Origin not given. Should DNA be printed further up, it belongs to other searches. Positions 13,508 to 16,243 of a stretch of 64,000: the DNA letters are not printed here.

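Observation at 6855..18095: Best candidate for an undescribed system: a giant anchored SBP fusion, an NHL/TPR/Yip1 protein and a DUF5696-like protein wired into a double ABC importer operon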

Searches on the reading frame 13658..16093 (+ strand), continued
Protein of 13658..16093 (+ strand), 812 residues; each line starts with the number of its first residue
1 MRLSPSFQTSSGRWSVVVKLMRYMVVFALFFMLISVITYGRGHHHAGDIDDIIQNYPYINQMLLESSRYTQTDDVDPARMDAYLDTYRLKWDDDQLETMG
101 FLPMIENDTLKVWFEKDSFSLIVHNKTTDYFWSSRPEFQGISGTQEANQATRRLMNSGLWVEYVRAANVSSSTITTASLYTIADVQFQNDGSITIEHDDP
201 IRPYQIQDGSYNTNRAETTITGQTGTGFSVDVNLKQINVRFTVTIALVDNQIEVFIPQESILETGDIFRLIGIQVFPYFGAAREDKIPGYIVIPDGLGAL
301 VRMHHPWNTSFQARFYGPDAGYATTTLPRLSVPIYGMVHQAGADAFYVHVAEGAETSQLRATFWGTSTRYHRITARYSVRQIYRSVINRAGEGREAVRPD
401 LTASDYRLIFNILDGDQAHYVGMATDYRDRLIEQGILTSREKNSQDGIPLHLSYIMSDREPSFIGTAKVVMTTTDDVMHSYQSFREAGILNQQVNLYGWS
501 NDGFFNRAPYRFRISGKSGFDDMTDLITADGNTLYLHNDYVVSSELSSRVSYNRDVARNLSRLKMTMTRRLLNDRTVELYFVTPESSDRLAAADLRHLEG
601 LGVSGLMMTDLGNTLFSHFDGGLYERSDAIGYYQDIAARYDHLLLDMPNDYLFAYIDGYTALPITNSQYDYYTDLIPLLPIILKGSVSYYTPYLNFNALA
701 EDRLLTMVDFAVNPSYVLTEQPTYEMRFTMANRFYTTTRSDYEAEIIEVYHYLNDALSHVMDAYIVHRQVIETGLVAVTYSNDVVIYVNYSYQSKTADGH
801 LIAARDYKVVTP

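Call 48: search_protein_families(library=pfam, proteins=[L079:6-1274:+, L079:15462-16448:+, L079:16460-17689:+, L079:17661-20015:+, L082:14031-16094:+, L082:17212-18600:+, L082:18721-20679:+, L068:12506-13855:+, L068:13887-17129:+, L068:18250-20610:+], max_evalue=0.00001)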
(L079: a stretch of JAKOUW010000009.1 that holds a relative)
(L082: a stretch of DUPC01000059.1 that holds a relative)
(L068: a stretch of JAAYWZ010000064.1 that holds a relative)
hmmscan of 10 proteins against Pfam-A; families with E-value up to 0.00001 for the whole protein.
L079:6-1274:+ (423 aa): 1 family
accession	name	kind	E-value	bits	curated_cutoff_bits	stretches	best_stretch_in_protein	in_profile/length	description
PF17167.11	Glyco_hydro_94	-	9.1e-98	328.1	27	1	4-344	67-420/420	Glycosyl hydrolase 94 superfamily, catalytic domain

L079:15462-16448:+ (329 aa): 4 families
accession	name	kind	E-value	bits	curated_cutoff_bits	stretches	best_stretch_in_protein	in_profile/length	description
PF13377.12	Peripla_BP_3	-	4.1e-28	99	26.5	1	164-319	3-167/167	Periplasmic binding protein-like domain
PF00356.27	LacI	-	4.1e-16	58.9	27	1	3-48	1-46/46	Bacterial regulatory proteins, lacI family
PF00532.27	Peripla_BP_1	-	1.5e-14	54.6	22.2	1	61-316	3-280/281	Periplasmic binding proteins and sugar binding domain of LacI family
PF13407.12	Peripla_BP_4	-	4.8e-13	49.7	35.1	1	106-270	52-223/258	Periplasmic binding protein domain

L079:16460-17689:+ (410 aa): 1 family
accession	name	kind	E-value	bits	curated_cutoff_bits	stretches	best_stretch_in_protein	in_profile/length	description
PF10091.15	Glycoamylase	-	1.3e-60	205.1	27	1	180-393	2-220/221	Putative glucoamylase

L079:17661-20015:+ (785 aa): 3 families
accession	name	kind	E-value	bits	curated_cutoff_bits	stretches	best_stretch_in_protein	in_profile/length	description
PF01301.25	Glyco_hydro_35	-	9.4e-38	131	27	1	22-192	1-155/319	Glycosyl hydrolases family 35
PF22369.2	GLMA_2nd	-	3.5e-18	66.1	27.7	1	465-585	7-125/138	GLMA-like, second domain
PF02449.21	Glyco_hydro_42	-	2.6e-09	37.3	21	1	40-291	5-241/376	Beta-galactosidase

L082:14031-16094:+ (688 aa): 3 families
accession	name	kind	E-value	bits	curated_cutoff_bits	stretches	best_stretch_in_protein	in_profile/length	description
PF00933.27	Glyco_hydro_3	-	4.2e-64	217.4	27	1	12-312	1-316/316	Glycosyl hydrolase family 3 N terminal domain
PF01915.27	Glyco_hydro_3_C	-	3.6e-46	158.1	31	1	347-567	1-200/200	Glycosyl hydrolase family 3 C-terminal domain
PF14310.12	Fn3-like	-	4.8e-09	36.7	25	1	602-644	1-43/71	Fibronectin type III-like domain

L082:17212-18600:+ (463 aa): 4 families
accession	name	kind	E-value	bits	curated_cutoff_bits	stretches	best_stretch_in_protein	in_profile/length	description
PF13472.12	Lipase_GDSL_2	-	6.9e-19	69.5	32.9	1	248-445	1-176/178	GDSL-like Lipase/Acylhydrolase family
PF00657.28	Lipase_GDSL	-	6.8e-11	43.1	23.6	1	248-448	3-204/208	GDSL-like Lipase/Acylhydrolase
PF09479.16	Flg_new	-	7.1e-11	42.5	27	0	28-76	1-42/65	Listeria-Bacteroides repeat domain (List_Bact_rpt)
PF16255.11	Lipase_GDSL_lke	-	7.8e-07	29.1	29.2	1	244-378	1-131/203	GDSL-like Lipase/Acylhydrolase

L082:18721-20679:+ (653 aa): 1 family
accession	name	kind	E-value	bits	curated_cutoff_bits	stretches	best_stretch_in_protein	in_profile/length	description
PF11074.14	DUF2779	-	2.9e-35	121.7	23.3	1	435-585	1-126/126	Domain of unknown function(DUF2779)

L068:12506-13855:+ (450 aa): 8 families
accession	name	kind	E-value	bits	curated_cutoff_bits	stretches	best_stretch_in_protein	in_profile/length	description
PF12831.13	FAD_oxidored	-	4.3e-110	369.3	27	1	34-442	1-416/416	FAD dependent oxidoreductase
PF00890.30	FAD_binding_2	-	8.2e-09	35.6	20.4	1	34-69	1-36/414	FAD binding domain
PF13450.12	NAD_binding_8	-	8.1e-08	32.9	21.9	1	37-73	1-37/68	NAD(P)-binding Rossmann-like domain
PF01134.28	GIDA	-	1.3e-07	31.5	22.1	1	34-71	1-39/391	Glucose inhibited division protein A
PF01266.30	DAO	-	4.2e-07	30.3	27.9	1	34-74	1-40/353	FAD dependent oxidoreductase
PF01946.23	Thi4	-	8.3e-07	28.9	26.2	1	33-151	18-128/235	Thi4 family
PF03486.20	HI0933_like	-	1.6e-06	28.2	50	1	34-68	2-36/244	HI0933-like protein Rossmann domain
PF07992.20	Pyr_redox_2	-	1.7e-06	28.1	26.1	1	33-79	1-49/291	Pyridine nucleotide-disulphide oxidoreductase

L068:13887-17129:+ (1081 aa): 2 families
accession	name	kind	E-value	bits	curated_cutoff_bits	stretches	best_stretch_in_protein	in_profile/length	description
PF16403.11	Bact_surface_Ig-like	-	2.4e-54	181.7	27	2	572-643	2-71/71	Bacterial surface protein, Ig-like domain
PF07523.18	Big_3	-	2.3e-09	37.8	21.2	0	581-643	8-68/68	Bacterial Ig-like domain (group 3)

L068:18250-20610:+ (787 aa): 2 families
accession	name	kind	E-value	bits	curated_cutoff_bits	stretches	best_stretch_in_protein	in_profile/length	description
PF25275.1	Golvesin_C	-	1.7e-22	80.4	31.6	2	86-213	1-130/132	Golvesin C-terminal domain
PF02836.23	Glyco_hydro_2_C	-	2.5e-08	33.9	21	1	315-509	96-278/302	Glycosyl hydrolases family 2, TIM barrel domain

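Call 54: find_related_loci(query=A5, collection=metagenome_contigs, flank=10000)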
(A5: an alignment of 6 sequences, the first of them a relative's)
Query A5 (799 aa) in metagenome_contigs; peptide patterns used: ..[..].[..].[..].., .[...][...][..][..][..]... (x = any residue, [..] = any of these).
510 stretches matched a pattern; 410 encode a relative of the query (tblastn E <= 1e-3); the best 80 are kept; 80 distinct loci.
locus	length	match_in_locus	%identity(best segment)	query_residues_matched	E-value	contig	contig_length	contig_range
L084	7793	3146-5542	99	1-799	0e+0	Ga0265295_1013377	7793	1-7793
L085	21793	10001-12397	78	1-799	0e+0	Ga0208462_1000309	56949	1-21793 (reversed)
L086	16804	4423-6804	64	1-798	0e+0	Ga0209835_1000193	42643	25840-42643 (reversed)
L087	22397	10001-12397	78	1-799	0e+0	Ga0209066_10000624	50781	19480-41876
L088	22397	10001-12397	77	1-799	0e+0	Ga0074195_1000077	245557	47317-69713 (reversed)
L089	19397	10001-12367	52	5-798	0e+0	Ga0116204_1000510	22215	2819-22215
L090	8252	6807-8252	80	1-482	0e+0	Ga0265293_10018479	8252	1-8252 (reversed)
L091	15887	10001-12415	49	1-799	0e+0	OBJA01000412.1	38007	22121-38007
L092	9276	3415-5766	46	2-798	0e+0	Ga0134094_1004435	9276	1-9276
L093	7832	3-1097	98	435-799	0e+0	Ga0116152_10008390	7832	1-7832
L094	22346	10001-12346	45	2-798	0e+0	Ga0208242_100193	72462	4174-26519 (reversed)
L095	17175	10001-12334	45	7-799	0e+0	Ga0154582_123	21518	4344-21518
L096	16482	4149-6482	45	7-799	0e+0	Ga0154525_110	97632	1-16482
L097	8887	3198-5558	47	7-798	0e+0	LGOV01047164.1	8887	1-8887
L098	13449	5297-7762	45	2-780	0e+0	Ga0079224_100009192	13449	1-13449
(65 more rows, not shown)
